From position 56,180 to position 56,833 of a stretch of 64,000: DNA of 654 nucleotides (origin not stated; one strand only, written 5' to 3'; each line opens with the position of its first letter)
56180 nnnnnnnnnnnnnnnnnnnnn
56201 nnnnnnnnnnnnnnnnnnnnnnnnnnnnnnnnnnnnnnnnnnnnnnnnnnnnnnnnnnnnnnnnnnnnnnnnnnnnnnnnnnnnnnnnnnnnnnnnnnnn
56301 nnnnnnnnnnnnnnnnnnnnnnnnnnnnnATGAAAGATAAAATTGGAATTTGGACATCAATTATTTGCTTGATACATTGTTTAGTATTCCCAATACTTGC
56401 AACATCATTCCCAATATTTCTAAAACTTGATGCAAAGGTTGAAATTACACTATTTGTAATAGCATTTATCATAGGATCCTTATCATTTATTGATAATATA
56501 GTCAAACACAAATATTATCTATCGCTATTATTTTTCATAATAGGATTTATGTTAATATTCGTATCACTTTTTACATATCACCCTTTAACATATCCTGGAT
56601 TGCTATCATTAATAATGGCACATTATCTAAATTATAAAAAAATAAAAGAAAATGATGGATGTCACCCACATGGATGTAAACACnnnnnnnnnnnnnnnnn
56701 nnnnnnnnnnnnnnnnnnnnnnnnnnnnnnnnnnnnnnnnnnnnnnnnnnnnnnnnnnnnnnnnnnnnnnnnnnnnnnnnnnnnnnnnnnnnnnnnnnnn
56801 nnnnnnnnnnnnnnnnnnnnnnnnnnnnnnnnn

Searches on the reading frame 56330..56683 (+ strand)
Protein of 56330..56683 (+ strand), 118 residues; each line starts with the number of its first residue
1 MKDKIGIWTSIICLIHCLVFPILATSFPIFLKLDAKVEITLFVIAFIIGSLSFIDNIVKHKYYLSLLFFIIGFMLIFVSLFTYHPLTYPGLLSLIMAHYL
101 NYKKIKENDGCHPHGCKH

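Call 3: search_protein_families(library=pfam, proteins=[window:56330-56683:+], max_evalue=0.01)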
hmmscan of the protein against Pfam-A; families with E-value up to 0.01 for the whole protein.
window:56330-56683:+ (118 aa): 1 family
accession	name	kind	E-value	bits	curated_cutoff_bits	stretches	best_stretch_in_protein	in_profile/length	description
PF03203.19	MerC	-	2.3e-19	70.4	27.6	1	3-103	1-108/108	MerC mercury resistance protein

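Call 5: search_protein_families(library=phrogs, proteins=[window:56330-56683:+], max_evalue=0.01)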
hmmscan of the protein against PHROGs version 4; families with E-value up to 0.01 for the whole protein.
window:56330-56683:+ (118 aa): 0 families
